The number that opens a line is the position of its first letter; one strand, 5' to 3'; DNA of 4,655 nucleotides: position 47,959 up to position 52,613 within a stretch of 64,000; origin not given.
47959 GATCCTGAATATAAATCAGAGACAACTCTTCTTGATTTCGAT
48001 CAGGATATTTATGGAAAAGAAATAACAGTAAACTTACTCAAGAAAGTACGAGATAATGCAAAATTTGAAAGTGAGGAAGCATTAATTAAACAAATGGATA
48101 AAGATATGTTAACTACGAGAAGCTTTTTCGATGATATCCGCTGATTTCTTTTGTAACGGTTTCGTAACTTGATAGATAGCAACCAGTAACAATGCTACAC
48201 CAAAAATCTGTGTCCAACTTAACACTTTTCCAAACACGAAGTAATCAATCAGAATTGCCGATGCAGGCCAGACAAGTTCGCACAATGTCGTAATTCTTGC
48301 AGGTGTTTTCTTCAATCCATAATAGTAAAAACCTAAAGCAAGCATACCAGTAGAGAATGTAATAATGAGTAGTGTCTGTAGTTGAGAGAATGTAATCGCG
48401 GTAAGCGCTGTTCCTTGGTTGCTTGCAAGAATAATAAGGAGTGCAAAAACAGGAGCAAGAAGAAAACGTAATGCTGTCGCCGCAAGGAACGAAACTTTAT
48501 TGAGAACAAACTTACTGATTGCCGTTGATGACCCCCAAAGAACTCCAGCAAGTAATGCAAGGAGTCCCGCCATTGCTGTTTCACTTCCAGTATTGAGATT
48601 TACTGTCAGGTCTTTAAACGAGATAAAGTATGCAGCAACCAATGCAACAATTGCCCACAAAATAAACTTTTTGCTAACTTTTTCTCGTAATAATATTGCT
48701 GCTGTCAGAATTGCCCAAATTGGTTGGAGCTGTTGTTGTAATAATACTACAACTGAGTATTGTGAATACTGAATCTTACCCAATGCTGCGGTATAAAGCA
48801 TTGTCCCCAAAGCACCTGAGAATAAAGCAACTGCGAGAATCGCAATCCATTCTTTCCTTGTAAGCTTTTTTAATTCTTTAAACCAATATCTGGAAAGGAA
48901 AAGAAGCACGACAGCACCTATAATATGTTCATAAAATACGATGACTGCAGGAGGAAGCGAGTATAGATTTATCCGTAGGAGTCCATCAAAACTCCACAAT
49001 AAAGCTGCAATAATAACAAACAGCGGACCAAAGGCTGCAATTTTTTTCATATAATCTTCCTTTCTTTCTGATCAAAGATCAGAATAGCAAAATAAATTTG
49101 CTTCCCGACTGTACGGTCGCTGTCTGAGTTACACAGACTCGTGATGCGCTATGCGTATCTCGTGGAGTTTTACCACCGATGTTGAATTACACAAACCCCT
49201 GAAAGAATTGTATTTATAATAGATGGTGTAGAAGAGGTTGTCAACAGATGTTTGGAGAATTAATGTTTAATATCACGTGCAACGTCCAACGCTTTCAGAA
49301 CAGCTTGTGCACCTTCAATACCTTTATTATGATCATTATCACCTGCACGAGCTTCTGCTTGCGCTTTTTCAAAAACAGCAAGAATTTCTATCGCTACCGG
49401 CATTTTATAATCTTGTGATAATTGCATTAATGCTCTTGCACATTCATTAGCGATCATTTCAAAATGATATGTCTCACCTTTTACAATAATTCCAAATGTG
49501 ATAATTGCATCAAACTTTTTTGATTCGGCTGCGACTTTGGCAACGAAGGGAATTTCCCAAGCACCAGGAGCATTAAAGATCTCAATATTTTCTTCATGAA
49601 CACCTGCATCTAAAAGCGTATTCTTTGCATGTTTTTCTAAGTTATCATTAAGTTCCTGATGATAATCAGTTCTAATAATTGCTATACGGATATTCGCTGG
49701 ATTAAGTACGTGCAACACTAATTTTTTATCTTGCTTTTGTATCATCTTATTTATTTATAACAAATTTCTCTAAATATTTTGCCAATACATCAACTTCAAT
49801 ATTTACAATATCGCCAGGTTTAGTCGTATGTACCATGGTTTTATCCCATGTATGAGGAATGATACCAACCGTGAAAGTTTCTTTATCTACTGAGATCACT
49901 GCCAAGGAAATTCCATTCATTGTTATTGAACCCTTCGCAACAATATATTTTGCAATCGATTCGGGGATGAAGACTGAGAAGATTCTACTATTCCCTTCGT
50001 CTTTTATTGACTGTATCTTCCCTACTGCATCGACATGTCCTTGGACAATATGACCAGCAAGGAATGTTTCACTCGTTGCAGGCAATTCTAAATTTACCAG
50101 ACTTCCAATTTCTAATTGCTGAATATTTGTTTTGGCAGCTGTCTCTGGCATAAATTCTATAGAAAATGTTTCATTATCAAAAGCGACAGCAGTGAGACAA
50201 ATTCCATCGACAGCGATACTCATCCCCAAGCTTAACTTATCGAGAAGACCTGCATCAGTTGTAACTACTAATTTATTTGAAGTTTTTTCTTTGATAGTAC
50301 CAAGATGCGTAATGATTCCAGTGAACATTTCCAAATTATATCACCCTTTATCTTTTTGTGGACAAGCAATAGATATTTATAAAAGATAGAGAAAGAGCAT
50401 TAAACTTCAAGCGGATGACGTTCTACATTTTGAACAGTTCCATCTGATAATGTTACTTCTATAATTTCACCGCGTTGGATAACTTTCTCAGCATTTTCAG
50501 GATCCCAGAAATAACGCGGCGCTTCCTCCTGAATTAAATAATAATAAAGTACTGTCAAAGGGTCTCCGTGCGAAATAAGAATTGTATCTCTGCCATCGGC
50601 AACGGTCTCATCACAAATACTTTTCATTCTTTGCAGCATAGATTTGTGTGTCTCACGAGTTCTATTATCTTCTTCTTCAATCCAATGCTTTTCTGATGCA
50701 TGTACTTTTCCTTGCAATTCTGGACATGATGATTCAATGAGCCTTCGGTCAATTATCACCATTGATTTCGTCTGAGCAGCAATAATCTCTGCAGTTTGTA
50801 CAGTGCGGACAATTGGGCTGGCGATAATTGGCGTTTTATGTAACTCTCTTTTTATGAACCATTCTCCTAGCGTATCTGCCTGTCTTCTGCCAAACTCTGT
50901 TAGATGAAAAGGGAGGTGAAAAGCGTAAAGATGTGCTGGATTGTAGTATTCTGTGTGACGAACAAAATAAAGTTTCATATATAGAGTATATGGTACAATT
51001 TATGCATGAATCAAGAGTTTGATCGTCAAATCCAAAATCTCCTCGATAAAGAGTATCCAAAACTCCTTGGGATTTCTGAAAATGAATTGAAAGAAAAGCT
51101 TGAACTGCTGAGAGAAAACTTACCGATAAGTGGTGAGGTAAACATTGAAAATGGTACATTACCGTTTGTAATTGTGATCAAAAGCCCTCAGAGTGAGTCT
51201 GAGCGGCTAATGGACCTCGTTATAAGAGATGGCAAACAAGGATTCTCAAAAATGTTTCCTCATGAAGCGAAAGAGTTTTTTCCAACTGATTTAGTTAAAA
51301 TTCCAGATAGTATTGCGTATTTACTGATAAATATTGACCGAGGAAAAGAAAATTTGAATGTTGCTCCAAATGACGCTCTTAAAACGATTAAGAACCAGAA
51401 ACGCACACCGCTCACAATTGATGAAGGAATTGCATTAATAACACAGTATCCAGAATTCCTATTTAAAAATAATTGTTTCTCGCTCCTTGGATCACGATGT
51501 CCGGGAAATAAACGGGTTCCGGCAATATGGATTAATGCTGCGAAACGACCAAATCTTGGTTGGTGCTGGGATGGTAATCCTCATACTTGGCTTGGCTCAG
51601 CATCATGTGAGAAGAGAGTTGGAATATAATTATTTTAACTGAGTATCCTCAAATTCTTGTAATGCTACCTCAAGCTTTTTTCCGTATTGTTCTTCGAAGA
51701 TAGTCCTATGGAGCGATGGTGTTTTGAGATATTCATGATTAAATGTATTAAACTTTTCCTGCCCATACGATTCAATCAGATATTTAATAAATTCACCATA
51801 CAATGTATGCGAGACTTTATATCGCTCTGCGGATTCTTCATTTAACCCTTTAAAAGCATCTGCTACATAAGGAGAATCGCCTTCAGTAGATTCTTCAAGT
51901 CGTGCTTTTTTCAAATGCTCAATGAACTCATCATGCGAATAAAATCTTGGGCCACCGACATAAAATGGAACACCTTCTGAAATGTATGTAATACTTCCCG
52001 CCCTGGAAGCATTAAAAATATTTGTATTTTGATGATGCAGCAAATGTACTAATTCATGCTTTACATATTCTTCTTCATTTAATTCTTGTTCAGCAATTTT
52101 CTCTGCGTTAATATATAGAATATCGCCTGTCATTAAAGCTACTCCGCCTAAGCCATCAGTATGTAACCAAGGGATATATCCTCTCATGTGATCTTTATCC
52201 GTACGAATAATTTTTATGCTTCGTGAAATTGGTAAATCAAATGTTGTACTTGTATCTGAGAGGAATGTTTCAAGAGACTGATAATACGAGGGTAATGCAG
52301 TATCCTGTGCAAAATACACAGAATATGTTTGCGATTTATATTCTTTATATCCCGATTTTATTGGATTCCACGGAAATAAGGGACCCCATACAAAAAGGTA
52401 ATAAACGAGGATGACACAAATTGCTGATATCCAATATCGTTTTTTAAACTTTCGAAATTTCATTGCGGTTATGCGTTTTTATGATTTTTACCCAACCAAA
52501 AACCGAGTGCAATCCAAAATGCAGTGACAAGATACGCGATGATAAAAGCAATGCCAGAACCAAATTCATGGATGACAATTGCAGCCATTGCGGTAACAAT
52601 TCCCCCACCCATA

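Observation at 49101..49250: Divergent FMN riboswitch controlling an EamA/DMT transporter next to ribK-ribH-ribE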

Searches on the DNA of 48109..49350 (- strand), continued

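Call 41: search_rna_families(sources=[L047, L045, L033, L008, L013, L001, L004, L023, L003, L035, L037, L080, L019, L031, L011, L102, L090, L119, L098], threshold=gathering)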
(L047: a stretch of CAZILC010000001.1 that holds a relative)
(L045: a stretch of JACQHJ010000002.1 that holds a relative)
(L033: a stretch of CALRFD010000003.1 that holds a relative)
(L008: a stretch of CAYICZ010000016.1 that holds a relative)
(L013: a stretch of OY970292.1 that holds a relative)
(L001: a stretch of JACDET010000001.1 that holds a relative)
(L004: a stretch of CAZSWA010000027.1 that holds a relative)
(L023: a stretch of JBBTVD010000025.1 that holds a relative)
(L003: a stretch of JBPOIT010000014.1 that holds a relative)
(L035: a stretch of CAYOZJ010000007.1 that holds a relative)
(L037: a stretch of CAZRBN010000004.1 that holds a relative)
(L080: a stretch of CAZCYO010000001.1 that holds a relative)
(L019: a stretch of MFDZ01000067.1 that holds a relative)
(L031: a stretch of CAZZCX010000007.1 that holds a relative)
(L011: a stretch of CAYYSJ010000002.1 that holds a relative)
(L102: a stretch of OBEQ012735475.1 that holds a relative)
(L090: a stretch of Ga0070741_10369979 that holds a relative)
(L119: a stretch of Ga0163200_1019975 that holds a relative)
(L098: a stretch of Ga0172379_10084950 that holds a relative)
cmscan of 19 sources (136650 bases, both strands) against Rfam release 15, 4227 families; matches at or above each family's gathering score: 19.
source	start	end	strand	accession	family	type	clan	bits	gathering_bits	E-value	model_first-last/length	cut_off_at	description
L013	3886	4001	+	RF00050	FMN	Cis-reg; riboswitch;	-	98.1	66.2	3.8e-21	1-138/138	no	FMN riboswitch aptamer (RFN element)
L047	3880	3999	+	RF00050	FMN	Cis-reg; riboswitch;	-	90.2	66.2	5.3e-19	1-138/138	no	FMN riboswitch aptamer (RFN element)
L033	3883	4002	+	RF00050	FMN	Cis-reg; riboswitch;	-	89.5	66.2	8.6e-19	1-138/138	no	FMN riboswitch aptamer (RFN element)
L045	3824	3943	+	RF00050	FMN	Cis-reg; riboswitch;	-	86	66.2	7.7e-18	1-138/138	no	FMN riboswitch aptamer (RFN element)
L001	3846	4000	+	RF00050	FMN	Cis-reg; riboswitch;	-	84.2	66.2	2.4e-17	1-138/138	no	FMN riboswitch aptamer (RFN element)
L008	3887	4002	+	RF00050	FMN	Cis-reg; riboswitch;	-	80.3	66.2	2.7e-16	1-138/138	no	FMN riboswitch aptamer (RFN element)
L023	3794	3913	+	RF00050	FMN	Cis-reg; riboswitch;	-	80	66.2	3.2e-16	1-138/138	no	FMN riboswitch aptamer (RFN element)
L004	3805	3925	+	RF00050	FMN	Cis-reg; riboswitch;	-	77.8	66.2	1.3e-15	1-138/138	no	FMN riboswitch aptamer (RFN element)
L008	7143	7214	+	RF00005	tRNA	Gene; tRNA;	CL00001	74.8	29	3.1e-14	1-71/71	no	tRNA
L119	1553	1702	-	RF00050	FMN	Cis-reg; riboswitch;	-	70.6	66.2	1.2e-13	1-138/138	no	FMN riboswitch aptamer (RFN element)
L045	4978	5052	+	RF00005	tRNA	Gene; tRNA;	CL00001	70.5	29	4.9e-13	1-71/71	no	tRNA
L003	3835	3971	+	RF00050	FMN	Cis-reg; riboswitch;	-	69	66.2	3.3e-13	1-138/138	no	FMN riboswitch aptamer (RFN element)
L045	5904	5976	+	RF00005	tRNA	Gene; tRNA;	CL00001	65.8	29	9.4e-12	1-71/71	no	tRNA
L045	5080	5152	+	RF00005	tRNA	Gene; tRNA;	CL00001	65.3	29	1.3e-11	1-71/71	no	tRNA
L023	2385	2457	-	RF00005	tRNA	Gene; tRNA;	CL00001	64.2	29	2.6e-11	1-71/71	no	tRNA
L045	7317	7401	+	RF00005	tRNA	Gene; tRNA;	CL00001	56.5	29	3.4e-09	1-71/71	no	tRNA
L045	3589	3672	+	RF00005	tRNA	Gene; tRNA;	CL00001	50.4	29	1.6e-07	1-71/71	no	tRNA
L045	3703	3786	+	RF00005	tRNA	Gene; tRNA;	CL00001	49.9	29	2.3e-07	1-71/71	no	tRNA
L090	1270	1324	-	RF00005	tRNA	Gene; tRNA;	CL00001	37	29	0.00083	18-71/71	5'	tRNA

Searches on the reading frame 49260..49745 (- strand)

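Call 7: search_protein_families(library=pfam, proteins=[window:49260-49745:-])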
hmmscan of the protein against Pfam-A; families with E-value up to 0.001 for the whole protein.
window:49260-49745:- (161 aa): 1 family
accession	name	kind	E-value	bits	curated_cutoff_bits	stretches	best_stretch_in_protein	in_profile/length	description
PF00885.24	DMRL_synthase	-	1.3e-42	145.5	26.7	1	19-155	2-137/139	6,7-dimethyl-8-ribityllumazine synthase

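Call 8: search_protein_families(library=ncbifam, proteins=[window:49260-49745:-])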
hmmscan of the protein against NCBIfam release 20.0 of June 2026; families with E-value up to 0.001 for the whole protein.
window:49260-49745:- (161 aa): 3 families
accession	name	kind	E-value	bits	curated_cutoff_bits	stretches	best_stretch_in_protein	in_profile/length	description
TIGR00114.1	lumazine-synth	equivalog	1.7e-35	122.1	84.6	1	19-154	1-136/138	6,7-dimethyl-8-ribityllumazine synthase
NF000814.0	PRK00061.2-2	equivalog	3.6e-27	95.1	174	1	6-158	6-157/160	6,7-dimethyl-8-ribityllumazine synthase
NF009084.0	PRK12419.1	equivalog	2.4e-21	76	160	1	16-159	11-157/166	6,7-dimethyl-8-ribityllumazine synthase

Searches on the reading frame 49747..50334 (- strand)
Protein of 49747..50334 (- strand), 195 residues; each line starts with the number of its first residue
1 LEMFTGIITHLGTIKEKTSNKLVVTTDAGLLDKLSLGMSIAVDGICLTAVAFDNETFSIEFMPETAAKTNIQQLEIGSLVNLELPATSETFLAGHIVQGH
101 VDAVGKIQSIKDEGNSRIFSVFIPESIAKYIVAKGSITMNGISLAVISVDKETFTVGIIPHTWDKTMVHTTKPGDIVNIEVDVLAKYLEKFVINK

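Call 7: search_protein_families(library=pfam, proteins=[window:49747-50334:-])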
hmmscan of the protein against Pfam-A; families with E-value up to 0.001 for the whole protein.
window:49747-50334:- (195 aa): 1 family
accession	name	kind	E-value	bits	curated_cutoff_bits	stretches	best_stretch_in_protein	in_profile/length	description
PF00677.23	Lum_binding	-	2.5e-46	156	27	2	98-182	1-86/86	Lumazine binding domain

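Call 8: search_protein_families(library=ncbifam, proteins=[window:49747-50334:-])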
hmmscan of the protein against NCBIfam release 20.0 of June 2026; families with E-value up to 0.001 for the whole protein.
window:49747-50334:- (195 aa): 3 families
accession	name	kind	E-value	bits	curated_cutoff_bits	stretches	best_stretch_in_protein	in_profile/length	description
NF006767.1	PRK09289.1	equivalog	1.9e-62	210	155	1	3-191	1-191/192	riboflavin synthase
TIGR00187.1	ribE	equivalog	3.4e-58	196.2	156.6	1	3-193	1-196/207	riboflavin synthase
NF009566.0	PRK13020.1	equivalog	5.4e-46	156.4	180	1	3-187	1-189/206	riboflavin synthase subunit alpha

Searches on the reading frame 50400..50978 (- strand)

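Call 7: search_protein_families(library=pfam, proteins=[window:50400-50978:-])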
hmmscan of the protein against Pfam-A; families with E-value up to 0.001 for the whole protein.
window:50400-50978:- (192 aa): 1 family
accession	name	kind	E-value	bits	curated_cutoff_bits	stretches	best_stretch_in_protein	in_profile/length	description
PF00300.27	His_Phos_1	-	1.6e-22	80.5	21.7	1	3-157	1-166/194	Histidine phosphatase superfamily (branch 1)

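Call 8: search_protein_families(library=ncbifam, proteins=[window:50400-50978:-])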
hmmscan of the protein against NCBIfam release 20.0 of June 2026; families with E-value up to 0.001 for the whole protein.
window:50400-50978:- (192 aa): 11 families
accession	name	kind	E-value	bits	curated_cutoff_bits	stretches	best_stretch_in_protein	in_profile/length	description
NF038349.1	dPGM_arch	equivalog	8.7e-20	71.4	225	1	23-149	23-149/194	2,3-diphosphoglycerate-dependent phosphoglycerate mutase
NF045917.1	PhserinePhPspA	equivalog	2.9e-13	50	350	1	1-155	2-168/211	phosphoserine phosphatase PspA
TIGR03162.1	ribazole_cobC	equivalog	1.2e-11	44.4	162.9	1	3-157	1-164/176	alpha-ribazole phosphatase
NF002901.0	PRK03482.1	equivalog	5.5e-09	35.9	261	1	2-144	3-157/215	2,3-diphosphoglycerate-dependent phosphoglycerate mutase GpmB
NF052369.1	PmrG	equivalog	2.4e-08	33.6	170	1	5-71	25-91/168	lipopolysaccharide core heptose(II)-phosphate phosphatase PmrG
NF005567.0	PRK07238.1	equivalog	5.2e-08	32.6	326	1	14-141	192-330/378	bifunctional RNase H/acid phosphatase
TIGR03848.1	MSMEG_4193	subfamily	6.3e-08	32.3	203.85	1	5-91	4-90/204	MSMEG_4193 family putative phosphomutase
NF011580.0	PRK15004.1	equivalog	1.6e-06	28.3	250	1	1-82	1-81/203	adenosylcobalamin/alpha-ribazole phosphatase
TIGR00249.1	sixA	equivalog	6.4e-05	22.8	74.5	1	1-71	1-68/154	phosphohistidine phosphatase SixA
NF009993.0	PRK13462.1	equivalog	0.00017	21.3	226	1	24-69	30-75/203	acid phosphatase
NF009994.0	PRK13463.1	equivalog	0.00057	19.7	277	1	3-91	5-92/203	phosphoserine phosphatase 1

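Call 56: search_protein_families(library=pfam, proteins=[window:50400-50978:-], max_evalue=1)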
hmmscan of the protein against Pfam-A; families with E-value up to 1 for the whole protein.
window:50400-50978:- (192 aa): 4 families
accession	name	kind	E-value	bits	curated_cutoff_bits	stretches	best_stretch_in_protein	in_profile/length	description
PF00300.27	His_Phos_1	-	1.6e-22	80.5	21.7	1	3-157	1-166/194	Histidine phosphatase superfamily (branch 1)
PF00590.25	TP_methylase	-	0.014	15.8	27.8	1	57-143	20-92/212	Tetrapyrrole (Corrin/Porphyrin) Methylases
PF05557.18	MAD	-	0.069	12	30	1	49-118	277-344/661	Mitotic checkpoint protein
PF00328.27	His_Phos_2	-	0.17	11.7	23.6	1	26-67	63-113/354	Histidine phosphatase superfamily (branch 2)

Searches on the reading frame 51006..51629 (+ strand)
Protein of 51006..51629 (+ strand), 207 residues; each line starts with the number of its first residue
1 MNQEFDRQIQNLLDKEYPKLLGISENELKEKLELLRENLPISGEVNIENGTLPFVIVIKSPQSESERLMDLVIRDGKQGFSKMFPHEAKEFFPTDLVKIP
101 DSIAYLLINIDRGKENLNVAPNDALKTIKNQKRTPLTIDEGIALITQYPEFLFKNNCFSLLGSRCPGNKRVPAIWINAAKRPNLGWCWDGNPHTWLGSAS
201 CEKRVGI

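Call 7: search_protein_families(library=pfam, proteins=[window:51006-51629:+])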
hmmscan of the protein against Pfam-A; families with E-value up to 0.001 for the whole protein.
window:51006-51629:+ (207 aa): 1 family
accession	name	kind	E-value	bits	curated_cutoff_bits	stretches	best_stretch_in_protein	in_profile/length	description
PF18959.5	DUF5701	-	5.8e-61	206.3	27.4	1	12-206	2-205/206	Family of unknown function (DUF5701)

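Call 8: search_protein_families(library=ncbifam, proteins=[window:51006-51629:+])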
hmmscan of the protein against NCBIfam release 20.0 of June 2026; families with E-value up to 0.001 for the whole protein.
window:51006-51629:+ (207 aa): 0 families

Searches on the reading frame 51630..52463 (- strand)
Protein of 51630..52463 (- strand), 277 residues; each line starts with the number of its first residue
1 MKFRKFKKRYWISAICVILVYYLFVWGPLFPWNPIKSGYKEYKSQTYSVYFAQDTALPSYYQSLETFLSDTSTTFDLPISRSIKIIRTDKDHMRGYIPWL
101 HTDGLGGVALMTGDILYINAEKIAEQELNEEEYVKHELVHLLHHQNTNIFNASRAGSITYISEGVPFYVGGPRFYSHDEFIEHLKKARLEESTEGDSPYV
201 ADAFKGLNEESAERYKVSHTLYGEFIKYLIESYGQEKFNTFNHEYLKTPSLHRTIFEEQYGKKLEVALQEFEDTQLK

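Call 7: search_protein_families(library=pfam, proteins=[window:51630-52463:-])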
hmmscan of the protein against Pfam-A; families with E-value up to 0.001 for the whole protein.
window:51630-52463:- (277 aa): 1 family
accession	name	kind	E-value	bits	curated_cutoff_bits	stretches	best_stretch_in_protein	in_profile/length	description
PF13485.12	Peptidase_MA_2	-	1.4e-06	28.7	32.4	1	90-242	29-167/201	Peptidase MA superfamily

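Call 8: search_protein_families(library=ncbifam, proteins=[window:51630-52463:-])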
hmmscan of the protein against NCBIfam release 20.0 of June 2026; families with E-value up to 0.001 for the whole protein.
window:51630-52463:- (277 aa): 0 families
